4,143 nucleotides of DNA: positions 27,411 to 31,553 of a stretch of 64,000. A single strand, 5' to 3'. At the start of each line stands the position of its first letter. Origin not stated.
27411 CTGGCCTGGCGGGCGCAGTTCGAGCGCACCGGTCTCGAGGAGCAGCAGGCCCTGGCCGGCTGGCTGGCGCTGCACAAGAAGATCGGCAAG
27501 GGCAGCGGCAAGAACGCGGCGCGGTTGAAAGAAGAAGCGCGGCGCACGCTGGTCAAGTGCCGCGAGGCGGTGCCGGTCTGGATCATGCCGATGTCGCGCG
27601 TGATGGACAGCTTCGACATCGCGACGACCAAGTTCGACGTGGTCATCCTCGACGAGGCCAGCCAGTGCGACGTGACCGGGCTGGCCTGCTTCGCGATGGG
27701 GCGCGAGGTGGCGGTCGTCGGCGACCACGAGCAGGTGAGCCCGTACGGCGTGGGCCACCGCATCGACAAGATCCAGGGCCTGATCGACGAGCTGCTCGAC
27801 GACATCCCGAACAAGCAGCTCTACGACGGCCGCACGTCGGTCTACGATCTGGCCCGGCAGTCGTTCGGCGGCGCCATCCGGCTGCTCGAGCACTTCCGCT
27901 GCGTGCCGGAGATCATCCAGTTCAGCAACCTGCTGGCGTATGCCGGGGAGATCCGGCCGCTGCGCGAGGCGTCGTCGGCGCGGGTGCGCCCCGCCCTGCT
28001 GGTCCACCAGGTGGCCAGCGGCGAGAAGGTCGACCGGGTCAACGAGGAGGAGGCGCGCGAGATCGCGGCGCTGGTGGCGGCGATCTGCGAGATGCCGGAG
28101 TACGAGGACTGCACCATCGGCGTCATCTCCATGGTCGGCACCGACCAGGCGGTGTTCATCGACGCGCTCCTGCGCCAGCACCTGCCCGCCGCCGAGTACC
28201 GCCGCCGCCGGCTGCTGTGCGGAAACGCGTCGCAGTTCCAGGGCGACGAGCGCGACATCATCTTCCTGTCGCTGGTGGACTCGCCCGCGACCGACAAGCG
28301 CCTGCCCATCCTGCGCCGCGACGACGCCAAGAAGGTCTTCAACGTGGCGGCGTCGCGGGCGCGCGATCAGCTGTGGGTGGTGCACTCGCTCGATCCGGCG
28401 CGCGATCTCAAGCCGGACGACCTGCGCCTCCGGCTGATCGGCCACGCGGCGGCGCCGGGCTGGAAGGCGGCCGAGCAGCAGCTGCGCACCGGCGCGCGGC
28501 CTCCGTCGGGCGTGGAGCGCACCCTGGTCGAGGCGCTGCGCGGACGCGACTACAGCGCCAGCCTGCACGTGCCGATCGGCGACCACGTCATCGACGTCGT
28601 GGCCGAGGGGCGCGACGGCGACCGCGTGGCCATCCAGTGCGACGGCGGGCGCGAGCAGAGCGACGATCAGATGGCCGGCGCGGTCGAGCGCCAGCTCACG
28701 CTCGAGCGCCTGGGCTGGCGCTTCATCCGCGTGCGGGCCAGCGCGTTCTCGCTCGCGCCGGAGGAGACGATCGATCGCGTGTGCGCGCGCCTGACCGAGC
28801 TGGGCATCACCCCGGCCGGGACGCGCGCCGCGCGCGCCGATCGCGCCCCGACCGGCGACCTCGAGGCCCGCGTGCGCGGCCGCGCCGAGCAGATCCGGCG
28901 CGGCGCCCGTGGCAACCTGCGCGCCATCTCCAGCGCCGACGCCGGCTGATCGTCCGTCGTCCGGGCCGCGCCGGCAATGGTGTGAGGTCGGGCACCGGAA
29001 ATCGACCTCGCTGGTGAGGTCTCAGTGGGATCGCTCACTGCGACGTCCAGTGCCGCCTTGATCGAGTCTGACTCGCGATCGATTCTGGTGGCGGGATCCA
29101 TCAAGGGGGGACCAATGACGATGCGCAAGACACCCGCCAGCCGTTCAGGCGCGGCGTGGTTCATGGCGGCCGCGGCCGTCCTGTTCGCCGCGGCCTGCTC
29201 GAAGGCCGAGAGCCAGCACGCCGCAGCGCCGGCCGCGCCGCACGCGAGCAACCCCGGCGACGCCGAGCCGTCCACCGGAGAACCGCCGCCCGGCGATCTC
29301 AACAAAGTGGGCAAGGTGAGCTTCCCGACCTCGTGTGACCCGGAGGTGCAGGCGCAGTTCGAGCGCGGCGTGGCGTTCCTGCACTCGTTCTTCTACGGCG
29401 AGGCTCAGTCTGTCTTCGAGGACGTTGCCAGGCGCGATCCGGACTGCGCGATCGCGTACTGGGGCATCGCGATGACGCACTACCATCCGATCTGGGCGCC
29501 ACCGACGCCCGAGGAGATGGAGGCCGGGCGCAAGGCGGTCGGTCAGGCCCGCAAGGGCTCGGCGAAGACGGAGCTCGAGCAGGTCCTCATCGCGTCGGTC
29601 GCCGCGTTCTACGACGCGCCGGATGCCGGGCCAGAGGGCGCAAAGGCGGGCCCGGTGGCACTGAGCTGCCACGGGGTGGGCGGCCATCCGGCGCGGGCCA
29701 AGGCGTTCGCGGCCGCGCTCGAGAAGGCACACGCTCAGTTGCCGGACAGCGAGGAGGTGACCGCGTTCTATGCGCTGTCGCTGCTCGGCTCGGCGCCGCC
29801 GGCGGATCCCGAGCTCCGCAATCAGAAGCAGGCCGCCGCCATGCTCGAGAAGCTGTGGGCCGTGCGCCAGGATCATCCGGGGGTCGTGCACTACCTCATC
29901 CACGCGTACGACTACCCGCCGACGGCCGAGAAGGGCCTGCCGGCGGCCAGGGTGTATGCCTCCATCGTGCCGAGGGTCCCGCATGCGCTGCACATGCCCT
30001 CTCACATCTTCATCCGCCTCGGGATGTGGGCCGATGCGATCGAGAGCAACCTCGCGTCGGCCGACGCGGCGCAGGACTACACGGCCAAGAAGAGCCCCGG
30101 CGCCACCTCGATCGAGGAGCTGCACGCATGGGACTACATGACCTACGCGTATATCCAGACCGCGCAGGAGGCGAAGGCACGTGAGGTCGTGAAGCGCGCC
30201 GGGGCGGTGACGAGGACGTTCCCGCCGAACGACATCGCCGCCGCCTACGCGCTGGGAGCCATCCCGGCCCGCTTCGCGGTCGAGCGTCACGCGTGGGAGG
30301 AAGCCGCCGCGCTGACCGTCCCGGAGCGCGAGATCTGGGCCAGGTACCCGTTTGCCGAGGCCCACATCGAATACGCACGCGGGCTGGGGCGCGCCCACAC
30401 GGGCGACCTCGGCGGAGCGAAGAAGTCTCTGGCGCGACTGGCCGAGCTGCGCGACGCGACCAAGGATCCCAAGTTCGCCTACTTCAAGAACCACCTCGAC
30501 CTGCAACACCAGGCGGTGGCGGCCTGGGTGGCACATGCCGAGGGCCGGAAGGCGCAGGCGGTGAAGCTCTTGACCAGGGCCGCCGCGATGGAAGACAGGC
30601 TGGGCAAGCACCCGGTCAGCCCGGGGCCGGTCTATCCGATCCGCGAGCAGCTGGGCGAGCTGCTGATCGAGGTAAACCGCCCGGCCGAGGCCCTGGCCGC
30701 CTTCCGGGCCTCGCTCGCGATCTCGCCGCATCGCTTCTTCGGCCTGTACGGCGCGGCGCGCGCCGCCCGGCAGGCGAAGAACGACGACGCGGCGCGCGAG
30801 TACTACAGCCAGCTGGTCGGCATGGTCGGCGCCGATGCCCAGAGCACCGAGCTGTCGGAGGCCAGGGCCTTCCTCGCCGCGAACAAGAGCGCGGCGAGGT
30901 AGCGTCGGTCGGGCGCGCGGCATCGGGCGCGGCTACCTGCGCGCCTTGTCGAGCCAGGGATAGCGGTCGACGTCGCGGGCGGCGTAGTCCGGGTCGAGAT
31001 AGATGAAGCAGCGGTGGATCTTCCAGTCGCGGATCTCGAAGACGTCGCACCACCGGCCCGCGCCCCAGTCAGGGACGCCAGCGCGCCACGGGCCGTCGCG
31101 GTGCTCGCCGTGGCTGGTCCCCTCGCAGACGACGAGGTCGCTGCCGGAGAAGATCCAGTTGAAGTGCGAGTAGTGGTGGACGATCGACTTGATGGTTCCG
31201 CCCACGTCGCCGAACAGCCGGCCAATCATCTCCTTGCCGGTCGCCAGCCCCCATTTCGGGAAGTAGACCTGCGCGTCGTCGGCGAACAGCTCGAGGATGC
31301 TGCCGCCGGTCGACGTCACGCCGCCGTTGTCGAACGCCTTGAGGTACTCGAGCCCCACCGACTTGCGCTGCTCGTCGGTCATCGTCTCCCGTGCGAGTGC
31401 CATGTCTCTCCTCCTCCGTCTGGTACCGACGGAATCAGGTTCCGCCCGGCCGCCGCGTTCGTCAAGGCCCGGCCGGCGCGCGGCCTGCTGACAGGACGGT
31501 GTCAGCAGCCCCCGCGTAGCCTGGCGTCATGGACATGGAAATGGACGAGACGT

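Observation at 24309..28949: Stand-alone giant SF1 helicase fused to a DUF559/Vsr-like nuclease: candidate single-gene defence factor divergent from an ArsR-controlled operon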

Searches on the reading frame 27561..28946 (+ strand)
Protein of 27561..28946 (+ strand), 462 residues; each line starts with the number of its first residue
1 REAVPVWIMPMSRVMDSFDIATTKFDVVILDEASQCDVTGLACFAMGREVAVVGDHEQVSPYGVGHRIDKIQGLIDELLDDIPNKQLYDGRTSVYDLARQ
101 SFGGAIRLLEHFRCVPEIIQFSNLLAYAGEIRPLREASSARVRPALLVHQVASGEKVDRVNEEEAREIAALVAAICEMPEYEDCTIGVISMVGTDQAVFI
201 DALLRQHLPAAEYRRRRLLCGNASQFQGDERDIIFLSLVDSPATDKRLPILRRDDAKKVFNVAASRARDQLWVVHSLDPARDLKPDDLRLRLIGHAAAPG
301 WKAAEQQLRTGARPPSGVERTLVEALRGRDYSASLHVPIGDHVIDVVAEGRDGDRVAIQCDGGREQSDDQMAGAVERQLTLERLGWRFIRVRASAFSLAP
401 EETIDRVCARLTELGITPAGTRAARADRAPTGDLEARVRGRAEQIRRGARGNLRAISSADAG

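Call 85: search_dna_similar(query=window:27561-28946:+, collection=plasmids, mode=protein, max_rows=40, rows=spread)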
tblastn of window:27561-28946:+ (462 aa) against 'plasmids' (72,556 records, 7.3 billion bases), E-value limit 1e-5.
Records with a match: 533; places in all: 534; records where one place covers at least 80% of the query: 436.
Best place of each record, by identity: <60% 533.
By first word of the organism name: Klebsiella 234; Ralstonia 105; Acinetobacter 38; Agrobacterium 23; Rhizobium 20; Raoultella 10; Variovorax 5; Streptomyces 5; Mesorhizobium 5; Sphingobium 4; and 57 more.
By predicted mobility (MOB-suite, as given by PLSDB): conjugative 227; non-mobilizable 163; mobilizable 143.
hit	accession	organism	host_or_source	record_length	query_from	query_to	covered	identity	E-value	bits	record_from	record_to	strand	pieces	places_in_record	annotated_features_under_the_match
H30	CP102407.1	Fusobacteria bacterium ZRK30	pure culture,cold seep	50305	3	419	90%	43.5%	3e-99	333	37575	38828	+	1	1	AAA domain-containing protein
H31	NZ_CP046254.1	Sphingobium sp. CAP-1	cell culture,activated sludge of ...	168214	3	418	90%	37.5%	4e-58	214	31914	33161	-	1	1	DUF3320 domain-containing protein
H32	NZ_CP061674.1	Acinetobacter seifertii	Homo sapiens,blood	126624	3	419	90%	34.0%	8e-57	210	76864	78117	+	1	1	none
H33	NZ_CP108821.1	Streptomyces chartreusis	-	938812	1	419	91%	33.7%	5e-51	193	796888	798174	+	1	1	AAA domain-containing protein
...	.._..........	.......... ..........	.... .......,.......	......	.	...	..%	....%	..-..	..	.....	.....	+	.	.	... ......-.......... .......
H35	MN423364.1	Klebsiella pneumoniae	-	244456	5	417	89%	26.4%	8e-16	88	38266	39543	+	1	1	DNA helicase related protein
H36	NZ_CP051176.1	Ralstonia solanacearum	Whole organism,tomato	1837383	5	411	88%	25.8%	8e-16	88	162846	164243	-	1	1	none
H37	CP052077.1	Ralstonia solanacearum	tomato,cell culture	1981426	5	414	89%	25.5%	1e-12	78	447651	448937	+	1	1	none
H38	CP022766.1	Ralstonia solanacearum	Solanum tuberosum,single cell,Potato ...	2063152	5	414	89%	25.5%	1e-12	78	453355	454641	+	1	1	helicase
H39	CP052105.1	Ralstonia solanacearum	tomato,cell culture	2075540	5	414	89%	25.5%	2e-12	77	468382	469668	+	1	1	none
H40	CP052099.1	Ralstonia solanacearum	tomato,cell culture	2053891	5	414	89%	25.5%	2e-12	77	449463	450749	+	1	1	none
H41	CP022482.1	Ralstonia solanacearum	peanut,cell culture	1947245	5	414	89%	25.5%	2e-12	77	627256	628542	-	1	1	helicase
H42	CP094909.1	Klebsiella pneumoniae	Homo sapiens,whole organism,rectum ...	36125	5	414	89%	25.3%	2e-13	81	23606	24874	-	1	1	DUF4011 domain-containing protein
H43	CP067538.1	Klebsiella pneumoniae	Homo sapiens,other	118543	5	414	89%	25.3%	2e-13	81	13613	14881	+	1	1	DUF4011 domain-containing protein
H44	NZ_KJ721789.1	Klebsiella pneumoniae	-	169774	5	414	89%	25.3%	2e-13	81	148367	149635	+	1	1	AAA domain-containing protein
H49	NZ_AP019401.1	Klebsiella pneumoniae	Homo sapiens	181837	5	414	89%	25.3%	4e-13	79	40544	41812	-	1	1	hhe: DUF4011 domain-containing anti-phage protein Hhe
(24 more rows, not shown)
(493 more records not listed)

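Call 86: get_annotated_region(hit=H49, flank=7000)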
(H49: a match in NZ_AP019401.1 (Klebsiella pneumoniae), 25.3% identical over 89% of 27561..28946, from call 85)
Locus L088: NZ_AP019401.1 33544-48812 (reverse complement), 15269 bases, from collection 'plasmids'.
description: Klebsiella pneumoniae strain E013 plasmid pE013, complete sequence
organism: Klebsiella pneumoniae (NCBI taxid 573)
taxonomy: Bacteria; Pseudomonadota; Gammaproteobacteria; Enterobacterales; Enterobacteriaceae; Klebsiella; Klebsiella pneumoniae
host: -; source: Homo sapiens; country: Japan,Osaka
typing (MOB-suite, as given by PLSDB): conjugative; replicon IncFIB,IncFII,rep_cluster_2183; relaxase MOBF,MOBF; mating-pair formation MPF_F
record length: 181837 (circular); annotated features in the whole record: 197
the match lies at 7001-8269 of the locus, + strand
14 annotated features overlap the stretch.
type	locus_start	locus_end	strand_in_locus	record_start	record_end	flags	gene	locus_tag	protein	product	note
CDS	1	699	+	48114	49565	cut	-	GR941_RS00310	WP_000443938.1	DUF262 domain-containing protein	-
CDS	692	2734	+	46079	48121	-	-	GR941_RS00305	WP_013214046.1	DUF262 domain-containing protein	-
CDS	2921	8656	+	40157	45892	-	hhe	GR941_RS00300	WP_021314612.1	DUF4011 domain-containing anti-phage protein Hhe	GO:0051607 - defense response to virus [Evidence IEA]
CDS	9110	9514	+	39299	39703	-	-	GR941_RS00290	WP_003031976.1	transposase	GO:0006313 - DNA transposition [Evidence IEA]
CDS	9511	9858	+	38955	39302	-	tnpB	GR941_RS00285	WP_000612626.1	IS66 family insertion sequence element accessory protein TnpB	-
CDS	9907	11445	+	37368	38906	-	-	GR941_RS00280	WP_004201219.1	IS66-like element ISKpn24 family transposase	GO:0006313 - DNA transposition [Evidence IEA]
CDS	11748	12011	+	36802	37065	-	-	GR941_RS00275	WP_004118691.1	hypothetical protein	-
CDS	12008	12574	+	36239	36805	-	-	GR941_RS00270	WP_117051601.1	hypothetical protein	-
CDS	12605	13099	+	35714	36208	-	-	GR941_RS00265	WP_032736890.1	hypothetical protein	-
CDS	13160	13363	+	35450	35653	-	-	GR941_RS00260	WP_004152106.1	HHA domain-containing protein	-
CDS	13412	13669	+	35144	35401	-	-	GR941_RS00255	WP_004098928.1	hypothetical protein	-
CDS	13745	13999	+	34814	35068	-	-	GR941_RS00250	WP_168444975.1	hypothetical protein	-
CDS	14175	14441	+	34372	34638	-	-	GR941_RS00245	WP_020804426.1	DUF1778 domain-containing protein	-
CDS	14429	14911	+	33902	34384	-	-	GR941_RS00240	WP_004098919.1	GNAT family N-acetyltransferase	-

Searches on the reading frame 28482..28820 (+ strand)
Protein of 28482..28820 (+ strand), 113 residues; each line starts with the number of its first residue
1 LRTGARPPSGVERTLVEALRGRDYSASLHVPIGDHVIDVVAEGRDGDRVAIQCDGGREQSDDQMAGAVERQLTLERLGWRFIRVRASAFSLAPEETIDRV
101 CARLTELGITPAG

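Call 53: search_solved_structures(query=A4, max_evalue=10, show_alignments=4)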
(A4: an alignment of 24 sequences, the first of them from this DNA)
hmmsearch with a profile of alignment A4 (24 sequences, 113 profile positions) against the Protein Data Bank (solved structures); distinct sequences matched with E-value up to 10: 14.
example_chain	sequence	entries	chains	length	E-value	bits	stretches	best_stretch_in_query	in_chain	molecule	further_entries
6yqx_A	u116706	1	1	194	0.00014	24.8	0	61-89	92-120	de novo designed TIM barrel DeNovoTIM13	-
3hrl_A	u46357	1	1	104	0.00068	22.7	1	7-108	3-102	Endonuclease-Like Protein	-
7p12_A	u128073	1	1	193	0.0014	21.6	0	61-89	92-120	DeNovoTIM13-SB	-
8qae_A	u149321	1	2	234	0.0035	20.4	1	54-107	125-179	sc-apCC-6-SLLA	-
3plu_A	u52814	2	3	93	0.081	16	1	25-58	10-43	Ubiquitin-like modifier HUB1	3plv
6wxo_A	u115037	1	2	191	0.54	13.3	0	61-90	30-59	TFD-HE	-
6wxp_A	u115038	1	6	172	0.59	13.2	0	61-90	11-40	TFD-EE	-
1p0r_A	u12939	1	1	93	0.68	13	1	25-58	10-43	ubiquitin-like 5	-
1m94_A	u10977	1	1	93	0.81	12.7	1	25-55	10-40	Protein YNR032c-a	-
9qul_A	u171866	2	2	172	1.1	12.4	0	62-90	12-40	TFD-EH T87E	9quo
9quc_A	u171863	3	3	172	1.1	12.3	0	62-90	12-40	TFD-EH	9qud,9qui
4c26_A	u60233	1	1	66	1.4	12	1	61-91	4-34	HICA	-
7wnj_A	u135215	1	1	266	1.5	11.9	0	30-52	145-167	Core protein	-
6zv9_A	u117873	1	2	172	1.5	11.9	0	62-90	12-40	TFD-EE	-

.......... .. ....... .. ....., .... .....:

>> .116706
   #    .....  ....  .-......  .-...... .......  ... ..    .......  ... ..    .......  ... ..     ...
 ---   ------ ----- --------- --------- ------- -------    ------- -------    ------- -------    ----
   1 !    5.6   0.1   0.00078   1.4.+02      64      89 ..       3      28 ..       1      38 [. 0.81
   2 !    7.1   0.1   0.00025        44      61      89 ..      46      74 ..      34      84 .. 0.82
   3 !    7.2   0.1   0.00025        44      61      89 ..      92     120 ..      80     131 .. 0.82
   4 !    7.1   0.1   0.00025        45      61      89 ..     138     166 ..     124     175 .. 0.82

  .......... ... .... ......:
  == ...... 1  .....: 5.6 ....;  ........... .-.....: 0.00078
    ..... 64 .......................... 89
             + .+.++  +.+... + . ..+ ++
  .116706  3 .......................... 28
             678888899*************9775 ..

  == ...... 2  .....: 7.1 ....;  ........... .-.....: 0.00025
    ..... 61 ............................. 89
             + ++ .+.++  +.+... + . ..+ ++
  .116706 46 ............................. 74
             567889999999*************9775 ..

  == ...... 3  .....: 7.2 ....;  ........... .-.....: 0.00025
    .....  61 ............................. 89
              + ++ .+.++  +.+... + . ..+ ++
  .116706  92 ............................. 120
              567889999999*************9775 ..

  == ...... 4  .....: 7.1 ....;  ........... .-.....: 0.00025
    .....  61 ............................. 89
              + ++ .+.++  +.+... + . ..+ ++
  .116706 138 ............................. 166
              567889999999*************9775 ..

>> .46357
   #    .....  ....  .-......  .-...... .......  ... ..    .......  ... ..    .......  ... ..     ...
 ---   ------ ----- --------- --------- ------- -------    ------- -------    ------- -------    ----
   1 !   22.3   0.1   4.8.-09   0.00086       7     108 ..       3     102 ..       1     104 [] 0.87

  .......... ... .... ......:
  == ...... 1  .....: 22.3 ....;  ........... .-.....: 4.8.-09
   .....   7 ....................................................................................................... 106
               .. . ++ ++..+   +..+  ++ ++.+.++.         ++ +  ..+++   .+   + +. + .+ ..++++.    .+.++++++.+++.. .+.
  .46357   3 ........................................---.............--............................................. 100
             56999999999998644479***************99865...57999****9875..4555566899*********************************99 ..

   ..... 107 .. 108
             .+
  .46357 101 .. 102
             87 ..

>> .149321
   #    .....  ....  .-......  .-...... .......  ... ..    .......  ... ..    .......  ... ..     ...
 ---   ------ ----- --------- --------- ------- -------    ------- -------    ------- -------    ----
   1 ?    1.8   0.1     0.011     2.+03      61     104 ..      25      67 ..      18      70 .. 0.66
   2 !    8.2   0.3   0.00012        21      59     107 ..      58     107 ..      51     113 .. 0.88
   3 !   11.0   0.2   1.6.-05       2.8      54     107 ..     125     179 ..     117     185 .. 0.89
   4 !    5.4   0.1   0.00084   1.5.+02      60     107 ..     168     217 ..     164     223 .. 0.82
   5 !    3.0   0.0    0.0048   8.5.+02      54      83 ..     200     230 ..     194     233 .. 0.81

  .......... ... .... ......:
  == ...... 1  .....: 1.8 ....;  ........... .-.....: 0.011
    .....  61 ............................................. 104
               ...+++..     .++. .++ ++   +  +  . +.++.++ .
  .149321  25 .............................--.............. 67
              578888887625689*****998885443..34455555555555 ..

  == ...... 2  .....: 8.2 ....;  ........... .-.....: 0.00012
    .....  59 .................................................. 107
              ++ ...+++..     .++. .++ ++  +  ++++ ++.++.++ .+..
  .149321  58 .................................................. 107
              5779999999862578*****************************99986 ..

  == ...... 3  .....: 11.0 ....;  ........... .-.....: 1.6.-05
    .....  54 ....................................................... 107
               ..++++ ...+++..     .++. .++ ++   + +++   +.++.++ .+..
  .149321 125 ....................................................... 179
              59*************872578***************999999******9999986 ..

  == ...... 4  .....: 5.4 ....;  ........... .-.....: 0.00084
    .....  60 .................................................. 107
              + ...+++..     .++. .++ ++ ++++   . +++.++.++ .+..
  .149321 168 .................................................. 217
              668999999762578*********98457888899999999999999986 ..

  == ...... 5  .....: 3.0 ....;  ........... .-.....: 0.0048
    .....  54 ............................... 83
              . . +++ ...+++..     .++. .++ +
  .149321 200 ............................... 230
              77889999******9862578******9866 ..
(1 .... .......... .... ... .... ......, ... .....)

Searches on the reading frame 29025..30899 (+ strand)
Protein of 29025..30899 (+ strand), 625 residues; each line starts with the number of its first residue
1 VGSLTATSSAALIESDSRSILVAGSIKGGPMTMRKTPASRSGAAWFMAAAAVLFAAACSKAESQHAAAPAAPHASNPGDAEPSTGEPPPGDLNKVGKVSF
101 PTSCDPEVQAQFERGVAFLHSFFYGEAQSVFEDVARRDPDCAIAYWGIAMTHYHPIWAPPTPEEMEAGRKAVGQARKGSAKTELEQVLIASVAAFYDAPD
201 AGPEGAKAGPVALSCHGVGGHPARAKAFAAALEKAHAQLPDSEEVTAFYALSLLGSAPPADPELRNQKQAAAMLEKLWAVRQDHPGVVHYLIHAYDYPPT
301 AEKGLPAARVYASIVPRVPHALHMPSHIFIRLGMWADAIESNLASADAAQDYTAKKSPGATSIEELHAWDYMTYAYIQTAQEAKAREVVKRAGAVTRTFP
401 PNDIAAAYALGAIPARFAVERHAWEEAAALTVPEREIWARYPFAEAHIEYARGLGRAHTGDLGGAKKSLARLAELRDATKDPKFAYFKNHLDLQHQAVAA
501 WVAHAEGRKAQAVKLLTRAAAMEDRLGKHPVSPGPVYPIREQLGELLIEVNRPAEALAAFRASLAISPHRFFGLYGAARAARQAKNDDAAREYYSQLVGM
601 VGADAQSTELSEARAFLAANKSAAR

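Call 9: search_protein_families(library=pfam, proteins=[window:29025-30899:+], max_evalue=0.001)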
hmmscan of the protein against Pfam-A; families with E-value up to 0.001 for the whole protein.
window:29025-30899:+ (625 aa): 4 families
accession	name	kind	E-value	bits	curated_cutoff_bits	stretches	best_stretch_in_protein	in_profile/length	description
PF07719.23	TPR_2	-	2.8e-06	27.5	27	0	542-569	6-33/34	Tetratricopeptide repeat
PF13432.12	TPR_16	-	1.6e-05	25.6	32.7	0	543-599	3-59/65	Tetratricopeptide repeat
PF14559.12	TPR_19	-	0.00018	22.2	25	0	547-598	1-52/68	Tetratricopeptide repeat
PF13181.12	TPR_8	-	0.00091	19.7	25.7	0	542-568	6-32/34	Tetratricopeptide repeat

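Call 96: search_protein_families(library=padloc, proteins=[window:29025-30899:+], max_evalue=0.00001)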
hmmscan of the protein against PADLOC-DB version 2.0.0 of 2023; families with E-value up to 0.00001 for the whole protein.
window:29025-30899:+ (625 aa): 0 families

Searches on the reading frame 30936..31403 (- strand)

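Call 9: search_protein_families(library=pfam, proteins=[window:30936-31403:-], max_evalue=0.001)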
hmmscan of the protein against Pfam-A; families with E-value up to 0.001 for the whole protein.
window:30936-31403:- (156 aa): 1 family
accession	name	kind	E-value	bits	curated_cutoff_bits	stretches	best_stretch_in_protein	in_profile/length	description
PF12680.13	SnoaL_2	-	2.8e-07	31.5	27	1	20-130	4-100/102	SnoaL-like domain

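Call 96: search_protein_families(library=padloc, proteins=[window:30936-31403:-], max_evalue=0.00001)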
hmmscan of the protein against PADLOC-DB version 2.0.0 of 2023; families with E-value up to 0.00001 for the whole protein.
window:30936-31403:- (156 aa): 0 families
